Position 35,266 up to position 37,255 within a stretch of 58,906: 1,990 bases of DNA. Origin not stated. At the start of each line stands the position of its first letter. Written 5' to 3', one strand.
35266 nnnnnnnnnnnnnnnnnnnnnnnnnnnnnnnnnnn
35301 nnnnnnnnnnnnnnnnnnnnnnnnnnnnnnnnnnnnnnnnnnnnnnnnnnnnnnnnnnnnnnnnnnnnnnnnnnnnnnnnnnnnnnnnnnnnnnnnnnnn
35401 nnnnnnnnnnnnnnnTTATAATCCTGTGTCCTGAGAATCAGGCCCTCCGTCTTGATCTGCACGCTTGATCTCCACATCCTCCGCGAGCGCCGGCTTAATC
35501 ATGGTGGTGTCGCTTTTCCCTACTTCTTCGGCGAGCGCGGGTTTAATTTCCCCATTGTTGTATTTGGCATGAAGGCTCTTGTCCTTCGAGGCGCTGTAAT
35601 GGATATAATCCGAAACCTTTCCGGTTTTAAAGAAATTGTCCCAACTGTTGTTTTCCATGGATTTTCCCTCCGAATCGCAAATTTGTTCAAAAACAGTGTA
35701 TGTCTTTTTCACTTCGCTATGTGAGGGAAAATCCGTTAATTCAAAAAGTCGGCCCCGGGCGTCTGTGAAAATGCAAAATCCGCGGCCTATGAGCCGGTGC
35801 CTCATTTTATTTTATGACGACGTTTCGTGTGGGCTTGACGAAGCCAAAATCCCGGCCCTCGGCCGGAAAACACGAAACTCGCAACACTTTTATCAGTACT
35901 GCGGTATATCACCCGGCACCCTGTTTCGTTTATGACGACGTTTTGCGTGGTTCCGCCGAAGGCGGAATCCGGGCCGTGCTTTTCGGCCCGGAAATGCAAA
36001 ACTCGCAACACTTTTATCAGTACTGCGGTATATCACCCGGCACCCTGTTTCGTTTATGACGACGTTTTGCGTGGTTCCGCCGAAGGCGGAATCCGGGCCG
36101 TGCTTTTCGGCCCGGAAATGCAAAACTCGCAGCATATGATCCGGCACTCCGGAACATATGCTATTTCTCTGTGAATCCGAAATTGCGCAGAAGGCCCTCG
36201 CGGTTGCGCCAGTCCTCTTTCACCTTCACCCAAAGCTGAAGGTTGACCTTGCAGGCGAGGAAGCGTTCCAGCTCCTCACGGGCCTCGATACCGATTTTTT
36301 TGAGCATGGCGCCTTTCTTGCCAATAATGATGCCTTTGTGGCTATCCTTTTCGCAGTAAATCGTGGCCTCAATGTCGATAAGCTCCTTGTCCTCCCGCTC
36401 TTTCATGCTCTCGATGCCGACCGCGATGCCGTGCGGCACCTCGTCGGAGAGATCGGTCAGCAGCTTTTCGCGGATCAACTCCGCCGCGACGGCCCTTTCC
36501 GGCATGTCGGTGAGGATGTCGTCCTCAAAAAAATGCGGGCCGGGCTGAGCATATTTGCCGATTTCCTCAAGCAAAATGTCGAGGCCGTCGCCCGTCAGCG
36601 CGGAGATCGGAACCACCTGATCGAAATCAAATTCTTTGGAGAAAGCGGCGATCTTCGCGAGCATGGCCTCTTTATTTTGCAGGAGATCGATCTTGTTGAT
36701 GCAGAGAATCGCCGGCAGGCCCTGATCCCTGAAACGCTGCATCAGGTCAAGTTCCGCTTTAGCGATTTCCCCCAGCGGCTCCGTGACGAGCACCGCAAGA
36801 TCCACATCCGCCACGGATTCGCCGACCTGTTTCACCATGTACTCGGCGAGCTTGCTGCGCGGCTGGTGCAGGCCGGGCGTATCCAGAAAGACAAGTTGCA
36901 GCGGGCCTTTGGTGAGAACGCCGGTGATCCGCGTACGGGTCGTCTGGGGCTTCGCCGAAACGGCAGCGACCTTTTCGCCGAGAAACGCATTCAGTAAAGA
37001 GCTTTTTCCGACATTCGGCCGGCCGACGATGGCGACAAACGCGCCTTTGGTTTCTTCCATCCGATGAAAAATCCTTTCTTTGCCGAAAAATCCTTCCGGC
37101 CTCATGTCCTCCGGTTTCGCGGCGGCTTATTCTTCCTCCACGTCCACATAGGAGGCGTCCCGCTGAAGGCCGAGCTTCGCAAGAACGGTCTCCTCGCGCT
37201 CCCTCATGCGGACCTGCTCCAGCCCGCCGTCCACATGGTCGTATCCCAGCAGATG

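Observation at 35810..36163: Array of three perfect three-way-junction (Y-shaped) elements splitting era from yqzL/recO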

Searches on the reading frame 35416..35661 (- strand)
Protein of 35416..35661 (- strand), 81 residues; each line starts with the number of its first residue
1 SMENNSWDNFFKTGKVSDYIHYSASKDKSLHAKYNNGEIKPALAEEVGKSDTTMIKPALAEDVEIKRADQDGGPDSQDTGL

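Call 63: search_protein_families(library=pfam, proteins=[window:35416-35661:-], max_evalue=0.00001)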
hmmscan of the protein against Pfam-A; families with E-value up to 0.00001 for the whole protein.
window:35416-35661:- (81 aa): 0 families

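Call 64: search_protein_families(library=pfam, proteins=[window:35419-35658:-], max_evalue=1)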
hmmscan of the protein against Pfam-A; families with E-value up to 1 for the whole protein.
seq(80 aa): 0 families

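Call 66: search_protein_families(library=ncbifam, proteins=[window:35419-35658:-], max_evalue=1)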
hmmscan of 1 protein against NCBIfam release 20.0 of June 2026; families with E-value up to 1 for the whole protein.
seq(80 aa): 0 families
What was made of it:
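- Checked: The small ORF has no Pfam or NCBIfam hit (calls 64, 66).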

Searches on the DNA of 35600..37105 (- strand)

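Call 5: search_rna_families(source=window, start=35600, end=36300, threshold=evalue, max_evalue=10, show_alignments=3)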
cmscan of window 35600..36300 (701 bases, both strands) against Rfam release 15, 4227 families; matches with E-value up to 10: 2.
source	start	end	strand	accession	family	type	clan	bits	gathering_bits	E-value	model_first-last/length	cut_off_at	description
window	35799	35830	-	RF01377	CRISPR-DR64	Gene; CRISPR;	CL00015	20.4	40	0.77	1-37/37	no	CRISPR RNA direct repeat element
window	35955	36017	+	RF01394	isrK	Gene; sRNA;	-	12.4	50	5.5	1-77/77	no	isrK Hfq binding RNA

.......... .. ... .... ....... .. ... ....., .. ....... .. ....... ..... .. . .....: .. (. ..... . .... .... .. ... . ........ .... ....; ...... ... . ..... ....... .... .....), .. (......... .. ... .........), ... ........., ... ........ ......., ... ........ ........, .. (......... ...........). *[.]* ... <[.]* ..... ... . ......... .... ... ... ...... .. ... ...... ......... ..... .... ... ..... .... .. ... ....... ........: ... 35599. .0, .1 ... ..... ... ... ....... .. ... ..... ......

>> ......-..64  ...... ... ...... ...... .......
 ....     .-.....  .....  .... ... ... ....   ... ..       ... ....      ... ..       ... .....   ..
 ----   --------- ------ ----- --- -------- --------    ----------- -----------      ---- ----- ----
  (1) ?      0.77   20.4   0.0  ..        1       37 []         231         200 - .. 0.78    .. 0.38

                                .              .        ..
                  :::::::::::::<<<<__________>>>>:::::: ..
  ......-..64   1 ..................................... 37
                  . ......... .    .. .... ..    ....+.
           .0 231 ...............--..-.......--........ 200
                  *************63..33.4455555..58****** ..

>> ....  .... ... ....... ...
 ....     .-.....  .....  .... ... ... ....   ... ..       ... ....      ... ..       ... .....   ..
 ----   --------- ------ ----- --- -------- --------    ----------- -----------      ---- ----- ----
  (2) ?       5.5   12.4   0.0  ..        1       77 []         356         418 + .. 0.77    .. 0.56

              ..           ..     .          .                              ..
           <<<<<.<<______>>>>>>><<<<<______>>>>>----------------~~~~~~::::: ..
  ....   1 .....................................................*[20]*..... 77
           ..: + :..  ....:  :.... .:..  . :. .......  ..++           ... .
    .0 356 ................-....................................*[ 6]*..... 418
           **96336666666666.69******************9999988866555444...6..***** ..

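Call 38: build_rna_model(alignment_id=A2, structure=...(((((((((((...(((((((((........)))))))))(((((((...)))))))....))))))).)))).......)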
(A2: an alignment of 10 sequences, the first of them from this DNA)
Model R1 built from alignment A2 (10 sequences, 83 columns); structure: as given.
model positions 81; base pairs 27; branch points 1; effective number of sequences 2.86; information 0.7 bits per position. Calibrated on 0.2 Mb of random sequence (short: E-values are rough).
structure used (alignment columns):
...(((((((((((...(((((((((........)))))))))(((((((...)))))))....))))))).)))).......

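Call 39: search_with_rna_model(model_id=R1, sources=[window, L001, L022, L024, L025, L027, L029, L037, L041], max_evalue=10)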
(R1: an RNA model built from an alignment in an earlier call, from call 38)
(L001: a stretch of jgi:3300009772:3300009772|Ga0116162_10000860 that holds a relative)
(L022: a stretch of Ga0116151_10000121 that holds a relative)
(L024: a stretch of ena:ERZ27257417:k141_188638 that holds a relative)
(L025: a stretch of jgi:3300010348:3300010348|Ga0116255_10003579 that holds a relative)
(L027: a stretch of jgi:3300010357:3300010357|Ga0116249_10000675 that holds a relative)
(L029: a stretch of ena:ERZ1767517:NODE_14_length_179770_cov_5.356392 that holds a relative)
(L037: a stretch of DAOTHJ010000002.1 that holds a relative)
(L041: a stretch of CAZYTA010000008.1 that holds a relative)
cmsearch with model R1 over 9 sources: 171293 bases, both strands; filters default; matches with E-value up to 10: 37.
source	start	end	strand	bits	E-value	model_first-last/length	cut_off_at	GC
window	36053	36133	-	106.9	7e-24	1-81/81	no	0.58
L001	3973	4053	+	106.9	7e-24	1-81/81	no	0.58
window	35929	36009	-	105.3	1.7e-23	1-81/81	no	0.57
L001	4097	4177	+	103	6.3e-23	1-81/81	no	0.56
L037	2198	2278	+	102.9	7.1e-23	1-81/81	no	0.56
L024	10973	11053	+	95.9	4e-21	1-81/81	no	0.58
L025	8454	8534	+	95.9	4e-21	1-81/81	no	0.58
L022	12156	12235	-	91.5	4.8e-20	1-81/81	no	0.55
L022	12051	12131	-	84.4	2.9e-18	1-81/81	no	0.51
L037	2507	2587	+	84.4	2.9e-18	1-81/81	no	0.51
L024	11248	11328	+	79.8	4.1e-17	1-81/81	no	0.51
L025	8729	8809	+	79.8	4.1e-17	1-81/81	no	0.51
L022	11949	12027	-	77.6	1.5e-16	1-81/81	no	0.49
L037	2611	2689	+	77.6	1.5e-16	1-81/81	no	0.49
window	35811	35885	-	73.5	1.5e-15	1-81/81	no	0.55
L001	4221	4295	+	73.5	1.5e-15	1-81/81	no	0.55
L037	2303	2382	+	72.8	2.4e-15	1-81/81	no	0.57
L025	8631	8705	+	65.2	1.9e-13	1-81/81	no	0.55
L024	11150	11224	+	64.2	3.4e-13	1-81/81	no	0.56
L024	11077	11125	+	31.7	4.5e-05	1-81/81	no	0.49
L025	8558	8606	+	31.7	4.5e-05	1-81/81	no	0.49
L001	3970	4050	-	23.9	0.0041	1-81/81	no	0.58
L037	2195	2275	-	22.5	0.0094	1-81/81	no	0.54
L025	8628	8699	-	20.1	0.036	1-81/81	no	0.56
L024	10970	11050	-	19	0.069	1-81/81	no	0.54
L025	8451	8531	-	19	0.069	1-81/81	no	0.54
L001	4094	4174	-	18.5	0.09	1-81/81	no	0.57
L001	4218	4292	-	18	0.13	1-81/81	no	0.56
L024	11147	11218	-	16.7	0.26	1-81/81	no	0.57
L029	15401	15428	-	11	7.2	1-81/81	no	0.54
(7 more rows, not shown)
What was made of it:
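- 35929..36009 (-): Unit B (core 35940-36002). Its core is identical to that of C, and it belongs to the 124-nt exact duplication. R1 scores the unit 105.3 bits (call 39).
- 35811..35885 (-): Unit A (core 35822-35878). The P3 loop is shorter and P2 pairs in a different register. R1 scores it 73.5 bits (call 39).
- On BIME: All units at both sites are in the same orientation, in direct tandem (call 39).
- Both sites have the same chromosomal orientation even though the flanking genes are opposed (call 39).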

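Call 41: search_dna_similar(query=window:35800-36165:-, collection=plasmids, mode=distant, max_evalue=0.01)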
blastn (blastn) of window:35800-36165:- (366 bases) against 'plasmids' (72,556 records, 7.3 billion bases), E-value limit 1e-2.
No match.

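Call 42: search_dna_similar(query=window:35800-36165:-, collection=phages, mode=distant, max_evalue=0.01)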
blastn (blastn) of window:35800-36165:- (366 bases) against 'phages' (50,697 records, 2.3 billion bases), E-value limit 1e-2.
No match.
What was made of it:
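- On MITE: There is no similarity to plasmid or phage records (calls 41, 42).
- Tried and rejected: blastn in distant mode against plasmids and phages gave no match (calls 41, 42).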

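Call 51: search_with_rna_model(model_id=R1, sources=[L042, L043, L044, L026, L002], max_evalue=10)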
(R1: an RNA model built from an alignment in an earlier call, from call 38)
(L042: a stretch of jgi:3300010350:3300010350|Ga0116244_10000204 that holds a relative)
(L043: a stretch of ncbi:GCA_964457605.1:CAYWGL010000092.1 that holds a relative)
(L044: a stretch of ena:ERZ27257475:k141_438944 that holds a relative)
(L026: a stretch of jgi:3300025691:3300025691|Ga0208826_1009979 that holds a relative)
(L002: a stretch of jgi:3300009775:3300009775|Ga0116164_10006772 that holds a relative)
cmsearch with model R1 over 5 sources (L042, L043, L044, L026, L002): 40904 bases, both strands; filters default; matches with E-value up to 10: 11.
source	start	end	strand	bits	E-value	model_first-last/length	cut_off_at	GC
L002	1243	1323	+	106.9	1.7e-24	1-81/81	no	0.58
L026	2716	2796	+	95.9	9.5e-22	1-81/81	no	0.58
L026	2991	3071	+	79.8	9.9e-18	1-81/81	no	0.51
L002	1367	1441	+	73.5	3.7e-16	1-81/81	no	0.55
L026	2893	2967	+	65.2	4.6e-14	1-81/81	no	0.55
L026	2820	2868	+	31.7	1.1e-05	1-81/81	no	0.49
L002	1240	1320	-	23.9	0.00099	1-81/81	no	0.58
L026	2890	2961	-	20.1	0.0087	1-81/81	no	0.56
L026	2713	2793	-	19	0.016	1-81/81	no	0.54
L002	1364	1438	-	18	0.03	1-81/81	no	0.56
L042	4717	4794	-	13.6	0.38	1-81/81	no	0.6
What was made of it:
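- On REP / REPIN: There are two sites in about 69 kb of this genome (calls 39, 51).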

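Call 58: search_with_rna_model(model_id=R1, sources=[window, L001, L024, L025, L037], max_evalue=0.0001, make_alignment=true)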
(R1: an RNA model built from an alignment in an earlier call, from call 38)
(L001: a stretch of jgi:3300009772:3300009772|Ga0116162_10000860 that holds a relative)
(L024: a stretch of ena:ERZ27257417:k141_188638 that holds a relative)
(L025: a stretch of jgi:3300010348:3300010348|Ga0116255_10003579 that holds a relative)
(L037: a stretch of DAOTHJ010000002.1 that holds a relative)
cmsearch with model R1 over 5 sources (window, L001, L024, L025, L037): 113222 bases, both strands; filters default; matches with E-value up to 0.0001: 20.
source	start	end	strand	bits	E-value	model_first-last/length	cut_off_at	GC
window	36053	36133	-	106.9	4.6e-24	1-81/81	no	0.58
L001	3973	4053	+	106.9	4.6e-24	1-81/81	no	0.58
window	35929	36009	-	105.3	1.1e-23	1-81/81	no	0.57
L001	4097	4177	+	103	4.2e-23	1-81/81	no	0.56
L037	2198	2278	+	102.9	4.7e-23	1-81/81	no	0.56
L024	10973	11053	+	95.9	2.6e-21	1-81/81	no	0.58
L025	8454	8534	+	95.9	2.6e-21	1-81/81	no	0.58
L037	2507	2587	+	84.4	1.9e-18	1-81/81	no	0.51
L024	11248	11328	+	79.8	2.7e-17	1-81/81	no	0.51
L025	8729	8809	+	79.8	2.7e-17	1-81/81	no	0.51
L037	2611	2689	+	77.6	9.7e-17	1-81/81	no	0.49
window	35811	35885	-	73.5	1e-15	1-81/81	no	0.55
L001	4221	4295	+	73.5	1e-15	1-81/81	no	0.55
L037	2303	2382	+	72.8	1.6e-15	1-81/81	no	0.57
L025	8631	8705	+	65.2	1.3e-13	1-81/81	no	0.55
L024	11150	11224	+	64.2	2.3e-13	1-81/81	no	0.56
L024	11077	11125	+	31.7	3e-05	1-81/81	no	0.49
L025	8558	8606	+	31.7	3e-05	1-81/81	no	0.49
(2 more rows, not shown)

Alignment A3: 20 matches aligned to the model, 97 columns, each read 5' to 3' on its own strand. Consensus structure (alignment columns), stored with it:
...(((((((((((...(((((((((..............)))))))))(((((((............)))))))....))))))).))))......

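Call 69: search_rna_families(source=L024, start=10900, end=11520, threshold=evalue, max_evalue=10)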
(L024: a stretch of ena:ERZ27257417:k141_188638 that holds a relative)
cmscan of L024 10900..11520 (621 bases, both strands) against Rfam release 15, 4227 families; matches with E-value up to 10: 4.
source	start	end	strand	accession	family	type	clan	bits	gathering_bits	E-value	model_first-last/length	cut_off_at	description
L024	10941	10976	-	RF03217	mir-3167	Gene; miRNA;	-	20.4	86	0.6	1-59/59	no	mir-3167 microRNA precursor family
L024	11051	11131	+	RF01740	gyrA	Cis-reg;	-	16.6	45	0.36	1-88/88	no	gyrA RNA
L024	11177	11211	-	RF00039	DicF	Gene; antisense;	-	14.6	48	2.3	1-52/52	no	DicF RNA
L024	11342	11482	-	RF00628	RgsA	Gene; sRNA;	-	10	88.4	5.4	1-194/194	no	RgsA sRNA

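Call 71: search_with_rna_model(model_id=R1, sources=[L047, L045, L046], max_evalue=1)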
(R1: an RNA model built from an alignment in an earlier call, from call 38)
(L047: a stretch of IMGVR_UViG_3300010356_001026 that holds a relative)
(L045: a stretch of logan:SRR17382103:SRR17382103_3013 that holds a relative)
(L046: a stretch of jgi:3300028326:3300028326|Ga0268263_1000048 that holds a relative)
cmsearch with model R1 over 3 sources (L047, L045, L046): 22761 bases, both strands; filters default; matches with E-value up to 1: 0.
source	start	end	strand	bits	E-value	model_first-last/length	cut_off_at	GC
